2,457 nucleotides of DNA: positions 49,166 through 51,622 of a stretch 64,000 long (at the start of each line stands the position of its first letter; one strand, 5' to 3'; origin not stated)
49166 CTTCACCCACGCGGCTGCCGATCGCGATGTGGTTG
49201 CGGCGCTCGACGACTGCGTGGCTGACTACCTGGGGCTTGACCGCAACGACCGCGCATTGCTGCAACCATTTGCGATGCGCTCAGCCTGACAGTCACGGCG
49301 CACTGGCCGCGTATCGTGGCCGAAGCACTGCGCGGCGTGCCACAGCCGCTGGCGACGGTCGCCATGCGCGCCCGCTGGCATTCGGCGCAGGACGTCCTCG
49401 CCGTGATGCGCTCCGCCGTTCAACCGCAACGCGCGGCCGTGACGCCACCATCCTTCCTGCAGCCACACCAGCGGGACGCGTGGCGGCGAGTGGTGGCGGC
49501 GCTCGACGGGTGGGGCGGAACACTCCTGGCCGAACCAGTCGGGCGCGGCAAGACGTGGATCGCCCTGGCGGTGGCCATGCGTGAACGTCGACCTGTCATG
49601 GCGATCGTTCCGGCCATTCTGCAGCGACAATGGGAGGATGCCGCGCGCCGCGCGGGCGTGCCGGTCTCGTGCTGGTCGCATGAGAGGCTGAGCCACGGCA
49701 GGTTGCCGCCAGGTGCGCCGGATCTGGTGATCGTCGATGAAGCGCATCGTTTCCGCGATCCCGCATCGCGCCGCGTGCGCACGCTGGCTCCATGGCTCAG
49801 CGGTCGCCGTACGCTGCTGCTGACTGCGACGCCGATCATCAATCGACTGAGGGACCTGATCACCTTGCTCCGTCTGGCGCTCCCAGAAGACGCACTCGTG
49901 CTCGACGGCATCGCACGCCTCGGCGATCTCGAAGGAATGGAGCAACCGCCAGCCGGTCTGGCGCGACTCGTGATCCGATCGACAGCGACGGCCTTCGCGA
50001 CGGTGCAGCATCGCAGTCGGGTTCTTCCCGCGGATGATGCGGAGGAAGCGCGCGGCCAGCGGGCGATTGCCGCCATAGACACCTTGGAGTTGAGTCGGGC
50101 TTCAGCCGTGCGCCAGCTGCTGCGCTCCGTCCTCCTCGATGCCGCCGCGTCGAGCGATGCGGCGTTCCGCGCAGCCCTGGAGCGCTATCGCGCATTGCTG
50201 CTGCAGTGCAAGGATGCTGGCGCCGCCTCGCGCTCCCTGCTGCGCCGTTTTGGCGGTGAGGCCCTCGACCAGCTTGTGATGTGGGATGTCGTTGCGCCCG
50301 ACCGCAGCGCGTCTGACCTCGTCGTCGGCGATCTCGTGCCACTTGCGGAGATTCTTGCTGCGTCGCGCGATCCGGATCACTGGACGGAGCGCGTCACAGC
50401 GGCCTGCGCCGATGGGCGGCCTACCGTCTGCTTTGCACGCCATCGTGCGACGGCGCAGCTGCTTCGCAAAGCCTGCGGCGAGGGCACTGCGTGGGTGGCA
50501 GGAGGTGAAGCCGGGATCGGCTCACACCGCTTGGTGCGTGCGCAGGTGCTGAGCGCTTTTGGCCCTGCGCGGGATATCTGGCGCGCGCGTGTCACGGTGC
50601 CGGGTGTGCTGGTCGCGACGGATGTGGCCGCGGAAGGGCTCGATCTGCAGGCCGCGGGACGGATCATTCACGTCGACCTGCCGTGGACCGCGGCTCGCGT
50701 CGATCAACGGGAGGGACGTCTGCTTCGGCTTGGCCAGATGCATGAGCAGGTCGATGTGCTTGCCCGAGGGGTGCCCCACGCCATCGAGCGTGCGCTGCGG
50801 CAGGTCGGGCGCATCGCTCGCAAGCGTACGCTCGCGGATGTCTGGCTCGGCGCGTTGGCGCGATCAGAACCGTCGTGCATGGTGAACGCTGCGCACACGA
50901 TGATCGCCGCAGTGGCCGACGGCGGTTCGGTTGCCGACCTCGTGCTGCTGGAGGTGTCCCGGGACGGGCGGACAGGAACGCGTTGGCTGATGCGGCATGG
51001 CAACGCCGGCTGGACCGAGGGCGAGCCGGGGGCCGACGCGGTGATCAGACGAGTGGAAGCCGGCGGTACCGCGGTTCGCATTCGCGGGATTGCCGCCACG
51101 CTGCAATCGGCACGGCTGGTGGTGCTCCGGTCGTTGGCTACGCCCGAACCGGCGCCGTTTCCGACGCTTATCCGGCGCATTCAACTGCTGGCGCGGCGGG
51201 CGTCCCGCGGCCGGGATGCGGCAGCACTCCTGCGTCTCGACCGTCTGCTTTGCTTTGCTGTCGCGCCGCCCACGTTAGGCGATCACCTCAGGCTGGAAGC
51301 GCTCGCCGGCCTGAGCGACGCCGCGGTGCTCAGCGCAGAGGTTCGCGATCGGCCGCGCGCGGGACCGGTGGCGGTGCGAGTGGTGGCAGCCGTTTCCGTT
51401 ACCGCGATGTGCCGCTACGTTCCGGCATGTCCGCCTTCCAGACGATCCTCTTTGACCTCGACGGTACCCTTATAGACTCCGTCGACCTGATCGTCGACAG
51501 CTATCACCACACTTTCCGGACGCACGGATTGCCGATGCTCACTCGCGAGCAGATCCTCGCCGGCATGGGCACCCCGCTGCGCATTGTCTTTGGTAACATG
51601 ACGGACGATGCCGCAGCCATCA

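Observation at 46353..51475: PglX/Eco57I-like N6-adenine methyltransferase plus SNF2 helicase with no nuclease: candidate undescribed DNA-modification/defence-like module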

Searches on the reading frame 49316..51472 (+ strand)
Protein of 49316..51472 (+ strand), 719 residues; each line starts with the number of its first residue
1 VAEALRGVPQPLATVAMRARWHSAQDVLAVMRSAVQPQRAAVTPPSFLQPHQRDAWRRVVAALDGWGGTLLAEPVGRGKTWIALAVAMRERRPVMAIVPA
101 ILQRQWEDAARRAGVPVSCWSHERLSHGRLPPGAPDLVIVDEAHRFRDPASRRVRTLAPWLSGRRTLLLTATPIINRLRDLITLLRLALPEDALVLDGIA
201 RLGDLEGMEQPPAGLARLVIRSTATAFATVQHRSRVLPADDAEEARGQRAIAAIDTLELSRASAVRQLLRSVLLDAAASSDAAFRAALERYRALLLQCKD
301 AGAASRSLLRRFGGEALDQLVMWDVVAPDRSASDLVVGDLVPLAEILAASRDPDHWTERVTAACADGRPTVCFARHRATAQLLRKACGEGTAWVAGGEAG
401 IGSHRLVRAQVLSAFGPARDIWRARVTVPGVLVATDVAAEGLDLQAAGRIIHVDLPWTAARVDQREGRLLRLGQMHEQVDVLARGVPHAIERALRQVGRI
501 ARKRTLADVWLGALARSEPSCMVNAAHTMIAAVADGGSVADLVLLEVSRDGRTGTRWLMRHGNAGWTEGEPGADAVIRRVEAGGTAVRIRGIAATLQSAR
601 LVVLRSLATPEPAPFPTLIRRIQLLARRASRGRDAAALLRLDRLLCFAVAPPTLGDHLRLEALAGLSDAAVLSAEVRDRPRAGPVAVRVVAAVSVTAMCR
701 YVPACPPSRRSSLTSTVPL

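Call 7: search_protein_families(library=pfam, proteins=[window:49316-51472:+], max_evalue=0.1)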
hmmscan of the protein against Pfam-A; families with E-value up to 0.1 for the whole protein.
window:49316-51472:+ (719 aa): 5 families
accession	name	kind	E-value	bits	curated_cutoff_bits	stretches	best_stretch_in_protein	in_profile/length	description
PF00176.29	SNF2-rel_dom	-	7.9e-11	42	24.9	1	137-191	128-181/290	SNF2-related domain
PF00271.37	Helicase_C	-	2.4e-10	41.1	23.5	1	428-473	66-110/110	Helicase conserved C-terminal domain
PF04851.21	ResIII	-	3.7e-07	30.6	22.5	1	130-174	121-163/164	Type III restriction enzyme, res subunit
PF00270.35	DEAD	-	0.00017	21.8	26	1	135-178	118-164/167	DEAD/DEAH box helicase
PF05496.18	RuvB_N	-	0.091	13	27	0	168-203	62-97/159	Holliday junction DNA helicase RuvB P-loop domain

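Call 8: search_protein_families(library=padloc, proteins=[window:49316-51472:+], max_evalue=0.1)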
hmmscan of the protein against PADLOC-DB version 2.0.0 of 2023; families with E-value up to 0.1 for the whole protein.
window:49316-51472:+ (719 aa): 35 families (the best 25 are shown)
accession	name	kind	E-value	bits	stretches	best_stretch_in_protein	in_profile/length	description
PDLC02619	DrmD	-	2.9e-20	70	3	431-479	492-540/872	DrmD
PDLC02193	PLD_Helicase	-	3e-20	70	2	399-483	724-808/905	-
PDLC02623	DrmD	-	5.4e-19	65.5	2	371-483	533-634/1040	DrmD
PDLC02840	DpdE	-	1.2e-17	61.5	2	28-188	140-317/1091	DpdE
PDLC02843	DpdE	-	8.5e-17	58.3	2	420-472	613-663/1091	DpdE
PDLC02621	DrmD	-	2.7e-14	50.4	1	431-483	581-634/1040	DrmD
PDLC03830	ZacC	-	6.3e-13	46.2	2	205-511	675-925/1019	-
PDLC00659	HmaA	-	1.5e-11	40.9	1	430-475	568-613/1176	SNF2 helicase / DEAD-box helicase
PDLC02633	DrmD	-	1.9e-11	40.7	1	431-493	586-648/839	DrmD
PDLC02500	BrxHI|BrxHII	-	1.5e-10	38.3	1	431-497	532-597/933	BrxHI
PDLC04556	PDC-M27C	-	2.1e-10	37.6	2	134-188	193-255/892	-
PDLC00634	ZorD1|ZorD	-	1e-09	34.7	2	136-186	635-684/1208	"SWI2/SNF2 helicase, Mrr-like nuclease"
PDLC04554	PDC-M27C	-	1.2e-09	35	2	130-188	191-257/1217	-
PDLC02572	DrmA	-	2.8e-09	33.5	1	407-479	560-628/1043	DrmA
PDLC02634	DrmD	-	4.3e-09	32.7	1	431-492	541-602/900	DrmD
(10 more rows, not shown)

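Call 9: search_protein_families(library=ncbifam, proteins=[window:49316-51472:+], max_evalue=0.1)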
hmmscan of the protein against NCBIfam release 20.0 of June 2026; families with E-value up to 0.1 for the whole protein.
window:49316-51472:+ (719 aa): 17 families
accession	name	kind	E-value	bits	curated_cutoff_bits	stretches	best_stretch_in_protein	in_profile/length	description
NF042964.1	phospholipD_antiphage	equivalog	2.1e-22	79.3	1100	2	431-482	748-799/895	phospholipase D-like domain-containing anti-phage protein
NF041062.1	DpdE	equivalog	7.3e-21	73.8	500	2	31-187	137-311/1048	protein DpdE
NF038318.1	DISARM_DrmD_b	equivalog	1.3e-19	69.9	950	3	431-479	489-537/868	DISARM system SNF2-like helicase DrmD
NF038317.1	DISARM_DrmD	equivalog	3.5e-19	68.6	610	2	408-483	548-619/1021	DISARM system SNF2-like helicase DrmD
NF003426.0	PRK04914.1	equivalog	7.4e-07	27.8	576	1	431-477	550-596/959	RNA polymerase-associated protein RapA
NF053711.1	RNA_heli_RhlE1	exception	2.5e-05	23.2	750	1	430-483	296-349/434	RNA helicase RhlE1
NF008394.0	PRK11192.1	equivalog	4.6e-05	22.4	507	1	430-480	299-349/441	ATP-dependent RNA helicase SrmB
NF008744.0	PRK11776.1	equivalog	0.00027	19.6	524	1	431-474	295-338/460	ATP-dependent RNA helicase DbpA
NF053636.1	DDHlcsCsdAPsy1082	equivalog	0.00059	18.5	890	1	430-475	295-340/512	DEAD/DEAH box helicase CsdA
NF053631.1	RNA_helic_CshA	equivalog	0.00069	18.6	646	1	431-481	290-340/434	degradosome RNA helicase CshA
NF041790.1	anti-phage_ZorD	equivalog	0.0011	17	1500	0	434-476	986-1028/1035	type I Zorya anti-phage system protein ZorD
NF053710.1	RNA_heli_RhlE2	exception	0.0024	16.3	925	1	431-504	302-371/635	RNA helicase RhlE2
NF003419.0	PRK04837.1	equivalog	0.012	14.3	588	1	431-476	309-354/424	ATP-dependent RNA helicase RhlB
NF010337.0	PRK13766.1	equivalog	0.013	13.6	610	1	430-472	426-468/781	Hef nuclease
NF007882.0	PRK10590.1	equivalog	0.015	14.2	743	1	431-494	298-364/456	ATP-dependent RNA helicase RhlE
NF053675.1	pilus_reg_Snf2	equivalog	0.018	13.1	1100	0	437-482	937-981/1029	pilus expression-regulating Snf2 family helicase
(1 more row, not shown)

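Call 18: find_homologous_proteins(query=window:49316-51472:+, max_evalue=0.00001)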
Query window:49316-51472:+ (719 aa): 633 proteins with E <= 0.00001 among 8000 candidates; the best 120 are listed.
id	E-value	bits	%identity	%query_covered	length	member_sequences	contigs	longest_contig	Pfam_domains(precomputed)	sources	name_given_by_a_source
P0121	0.0e+0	1105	100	73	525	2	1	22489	PF00271.38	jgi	jgi:hypothetical protein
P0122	2.7e-197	675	53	92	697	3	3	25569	PF00176.30,PF00271.38,PF04851.22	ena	-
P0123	1.2e-196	673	52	96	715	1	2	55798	PF00270.36,PF00176.30,PF00271.38,PF04851.22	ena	-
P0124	2.6e-196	672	55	93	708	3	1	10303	PF00270.36,PF00176.30,PF00271.38,PF04851.22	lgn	-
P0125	4.9e-194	665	52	96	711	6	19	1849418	PF00270.36,PF00176.30,PF00271.38,PF04851.22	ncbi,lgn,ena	-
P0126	3.8e-192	658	51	96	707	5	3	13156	PF00176.30,PF00271.38,PF04851.22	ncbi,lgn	ncbi:MAG TPA: DEAD/DEAH box helicase [Gemmatimonadales bacterium]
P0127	3.8e-192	658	56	85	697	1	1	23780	PF00176.30,PF00271.38,PF04851.22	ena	-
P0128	2.5e-191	656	52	96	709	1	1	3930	PF00270.36,PF00176.30,PF00271.38,PF04851.22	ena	-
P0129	1.0e-190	654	51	95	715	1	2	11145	PF00270.36,PF00176.30,PF00271.38,PF04851.22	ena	-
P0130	6.1e-190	651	52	96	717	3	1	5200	PF00270.36,PF00176.30,PF00271.38,PF04851.22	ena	-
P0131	7.8e-190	651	52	95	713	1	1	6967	PF00176.30,PF00271.38,PF04851.22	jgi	jgi:superfamily II DNA or RNA helicase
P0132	1.0e-189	650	52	93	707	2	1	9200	PF00176.30,PF00271.38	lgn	-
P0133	1.3e-189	650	52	93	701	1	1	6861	PF00176.30,PF00271.38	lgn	-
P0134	1.0e-188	647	51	96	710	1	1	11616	PF00270.36,PF00176.30,PF00271.38,PF04851.22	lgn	-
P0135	2.9e-188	646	51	97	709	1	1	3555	PF00176.30,PF00271.38,PF04851.22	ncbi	ncbi:MAG: DEAD/DEAH box helicase, partial [Gemmatimonadota bacterium]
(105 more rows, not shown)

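Call 27: search_solved_structures(query=A2, max_evalue=0.01)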
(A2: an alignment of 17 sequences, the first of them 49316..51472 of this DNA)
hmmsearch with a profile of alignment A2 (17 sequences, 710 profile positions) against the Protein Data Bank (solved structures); distinct sequences matched with E-value up to 0.01: 156 (the best 60 are shown).
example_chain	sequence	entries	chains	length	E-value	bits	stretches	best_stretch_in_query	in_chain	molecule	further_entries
8so8_A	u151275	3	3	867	9.7e-13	50.6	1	433-483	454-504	RNA polymerase-associated protein RapA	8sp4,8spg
6bog_A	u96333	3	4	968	1.5e-12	50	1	433-483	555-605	RNA polymerase-associated protein RapA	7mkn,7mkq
7m8e_F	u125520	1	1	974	1.5e-12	49.9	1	433-483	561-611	RNA polymerase-associated protein RapA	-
4s20_K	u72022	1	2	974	1.6e-12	49.9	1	433-483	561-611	RNA polymerase-associated protein RapA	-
8t0l_F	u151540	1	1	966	3.5e-11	45.4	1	433-483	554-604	RNA polymerase-associated protein RapA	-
1z63_A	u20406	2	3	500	5.5e-11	44.8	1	447-523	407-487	Helicase of the snf2/rad54 family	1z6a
6vzg_K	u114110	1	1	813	1.8e-10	43.1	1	137-196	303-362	Nuclear protein STH1/NPS1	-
6vz4_K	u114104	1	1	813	1.8e-10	43.1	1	137-196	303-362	Nuclear protein STH1/NPS1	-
5hzr_A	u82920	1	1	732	2.1e-10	42.8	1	143-197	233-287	SNF2-family ATP dependent chromatin remodeling factor like protein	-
6l8n_A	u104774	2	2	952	2.5e-10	42.6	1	144-193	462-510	DNA repair protein RAD5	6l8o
6k15_J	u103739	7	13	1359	5.3e-10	41.5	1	137-196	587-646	Nuclear protein STH1/NPS1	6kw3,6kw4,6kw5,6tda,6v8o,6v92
9z04_A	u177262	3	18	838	6e-10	41.4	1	132-199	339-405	Lymphoid-specific helicase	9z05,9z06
6iy2_O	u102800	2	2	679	6.8e-10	41.2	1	132-196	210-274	Transcription regulatory protein SNF2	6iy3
5x0x_O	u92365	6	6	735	8.4e-10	40.9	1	132-196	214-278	Transcription regulatory protein SNF2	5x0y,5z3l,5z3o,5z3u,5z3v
7egm_A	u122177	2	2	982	3.6e-09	38.8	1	132-196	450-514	Transcription regulatory protein SNF2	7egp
6fml_G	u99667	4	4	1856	4.5e-06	28.5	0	140-196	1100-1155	Ino80 | Ino80 ATPase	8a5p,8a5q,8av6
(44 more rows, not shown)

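Call 48: predict_structure(alignment_id=A2)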
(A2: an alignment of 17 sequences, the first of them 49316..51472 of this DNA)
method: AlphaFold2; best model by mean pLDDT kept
length: 719 residues; sequences in the alignment: 17
mean_pLDDT: 82.1   pTM: 0.79
mean pLDDT of the five models: 82.1, 81.6, 80.5, 80.1, 79.1
residues with pLDDT >= 90: 297; 70-90: 295; 50-70: 82; < 50: 45
segments of 3 or more residues with pLDDT < 50: 1-12, 325-328, 457-459, 700-719
pLDDT, mean of each block of 10 residues (from residue 1): 41 64 92 88 90 92 94 83 95 91 85 93 92 93 88 93 93 66 93 92 87 89 68 84 92 94 85 89 92 90 79 64 50 77 91 82 89 87 89 80 81 80 80 73 72 65 63 63 87 68 71 67 70 90 93 92 85 86 85 90 86 86 96 94 92 93 93 87 87 82 41 33
secondary structure, 60 per line:
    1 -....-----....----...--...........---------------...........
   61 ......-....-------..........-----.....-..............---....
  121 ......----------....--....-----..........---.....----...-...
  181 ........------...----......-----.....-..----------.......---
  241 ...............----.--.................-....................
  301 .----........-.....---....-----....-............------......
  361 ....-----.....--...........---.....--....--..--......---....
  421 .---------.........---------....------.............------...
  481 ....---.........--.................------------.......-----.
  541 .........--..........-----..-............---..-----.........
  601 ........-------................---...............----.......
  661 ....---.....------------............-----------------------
elements in order (helices of 4 or more, strands of 3 or more residues): H2-5 H11-14 E19-21 H24-34 H50-66 E68-71 H79-88 E94-98 H100-113 E117-121 H122-126 E137-140 H143-146 H152-161 E165-169 H178-188 H202-207 H213-217 E231-237 H241-255 H263-279 H281-301 H306-313 H315-319 H323-326 H337-348 H355-364 E370-374 H377-387 E391-395 E398-401 H408-413 H417-421 E431-435 H436-439 E449-452 H459-471 E478-484 H488-496 H499-515 E528-534 E540-549 E552-561 H570-581 H592-608 H616-631 H635-649 H654-664 H668-672 E685-696

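Call 53: fold_search(model_id=the predicted structure, library=pdb)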
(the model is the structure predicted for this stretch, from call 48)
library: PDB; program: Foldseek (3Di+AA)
matches with E <= 10: 1428; with E <= 0.001: 467
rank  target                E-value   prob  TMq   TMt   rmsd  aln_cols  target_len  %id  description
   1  8spg                  1.5e-15  1.00  0.30  0.26  23.6       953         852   15  Crystal structure of N-terminally truncated Escherichia coli RapA in complex with MgADP (released 2024-07-03)
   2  7vdv_A                9.1e-14  1.00  0.40  0.36  11.4       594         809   14  The overall structure of human chromatin remodeling PBAF-nucleosome complex (released 2022-05-18)
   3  9jnu_K                3.2e-13  1.00  0.39  0.52   9.9       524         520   15  Structure of isw1-nucleosome complex in ADP state (released 2025-04-09)
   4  9gd1_W                4.8e-13  1.00  0.39  0.33  11.5       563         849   16  Structure of Chd1 bound to a hexasome-nucleosome complex with a dyad-to-dyad distance of 103 bp. (released 2024-09-18)
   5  6l8o                  5.4e-13  1.00  0.24  0.21  22.7       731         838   13  Crystal structure of the K. lactis Rad5 (Hg-derivative) (released 2020-11-11)
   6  9ear_W                6.3e-13  1.00  0.40  0.42  15.0       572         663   15  CHD1-nucleosome complex (closed state) (released 2025-05-07)
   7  7vdt_A                6.3e-13  1.00  0.37  0.42  12.6       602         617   15  The motor-nucleosome module of human chromatin remodeling PBAF-nucleosome complex (released 2022-05-18)
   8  8t0l_F                7.7e-13  1.00  0.34  0.27  20.8       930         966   15  E. coli Sw2/Snf2 ATPase RapA bound to both ADP-AlF3 and reconstituted E. coli RNA polymerase post-termination complex  (released 2025-04-02)
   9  6ryr_W                8.6e-13  1.00  0.38  0.39  13.1       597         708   15  Nucleosome-CHD4 complex structure (single CHD4 copy) (released 2020-07-15)
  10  6bog_A                1.0e-12  1.00  0.29  0.23  24.6       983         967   13  Crystal structure of RapA, a Swi2/Snf2 protein that recycles RNA polymerase during transcription (released 2017-12-13)
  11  7tn2_W                1.1e-12  1.00  0.38  0.32  14.7       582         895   17  Composite model of a Chd1-nucleosome complex in the nucleotide-free state derived from 2.3A and 2.7A Cryo-EM maps (released 2022-03-02)
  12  9n6h_K                1.1e-12  1.00  0.35  0.32  17.9       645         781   16  2.54 A S.cerevisiae Chd1[L886G/L889G/L891G]-nucleosome 1:1 complex (released 2025-06-11)
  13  1z3i                  1.1e-12  1.00  0.41  0.44  12.9       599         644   16  Structure of the SWI2/SNF2 chromatin remodeling domain of eukaryotic Rad54 (released 2005-04-05)
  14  8oo9_G                1.4e-12  1.00  0.37  0.57   9.8       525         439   16  CryoEM Structure INO80core Hexasome complex ATPase-DNA refinement state1 (released 2023-07-26)
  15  9jao_C                1.4e-12  1.00  0.40  0.45  10.6       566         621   16  The structure of SMARCAD1 bound to the hexasome in the presence of ADP-BeFx (released 2025-04-30)
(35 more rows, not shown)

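Call 71: search_protein_representatives(protein=window:49316-51472:+)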
Query: 719 residues. Proteins with E-value up to 0.001 (for the whole library): 10133; up to 1e-10: 2272; up to 1e-30: 607. The best 150 are listed.
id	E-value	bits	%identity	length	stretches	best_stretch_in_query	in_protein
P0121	0.0e+00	1105.3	100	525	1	195-719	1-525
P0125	1.6e-194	664.6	53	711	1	2-693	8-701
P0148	3.0e-183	627.3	51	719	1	2-698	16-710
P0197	2.8e-163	561.4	49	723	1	2-694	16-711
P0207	9.0e-160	549.8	50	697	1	43-710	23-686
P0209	3.4e-158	544.6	47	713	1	2-694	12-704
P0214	1.4e-154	532.6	49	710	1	2-693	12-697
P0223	8.5e-143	493.7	46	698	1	27-709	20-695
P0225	2.9e-142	491.9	47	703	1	2-691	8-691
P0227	4.3e-142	491.3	47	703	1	2-673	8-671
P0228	9.8e-142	490.2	51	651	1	62-665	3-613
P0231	5.0e-141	487.8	52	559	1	2-513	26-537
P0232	7.0e-141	487.3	46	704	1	2-675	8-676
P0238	2.3e-139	482.3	46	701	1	2-693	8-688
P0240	5.2e-138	477.8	46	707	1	2-676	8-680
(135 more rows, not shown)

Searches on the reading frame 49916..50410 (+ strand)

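Call 57: search_protein_families(library=pfam, proteins=[window:49916-50410:+], max_evalue=10)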
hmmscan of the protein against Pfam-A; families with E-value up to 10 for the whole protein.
window:49916-50410:+ (165 aa): 1 family
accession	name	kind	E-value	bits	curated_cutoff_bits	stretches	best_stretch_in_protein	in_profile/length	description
PF20537.3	DUF6752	-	3.3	8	27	1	72-93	32-53/55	Domain of unknown function (DUF6752)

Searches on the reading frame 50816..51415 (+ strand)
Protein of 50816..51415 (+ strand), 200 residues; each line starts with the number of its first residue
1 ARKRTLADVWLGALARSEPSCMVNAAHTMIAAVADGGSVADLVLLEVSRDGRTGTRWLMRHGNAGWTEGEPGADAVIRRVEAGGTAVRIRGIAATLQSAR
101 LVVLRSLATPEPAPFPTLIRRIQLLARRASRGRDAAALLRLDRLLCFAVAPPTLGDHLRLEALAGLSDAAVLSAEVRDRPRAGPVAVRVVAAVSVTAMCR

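Call 57: search_protein_families(library=pfam, proteins=[window:50816-51415:+], max_evalue=10)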
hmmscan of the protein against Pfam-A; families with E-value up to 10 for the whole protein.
window:50816-51415:+ (200 aa): 1 family
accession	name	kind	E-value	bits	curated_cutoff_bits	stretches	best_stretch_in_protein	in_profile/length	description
PF05305.19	DUF732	-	0.79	10.6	22.4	1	19-63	19-50/72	Protein of unknown function (DUF732)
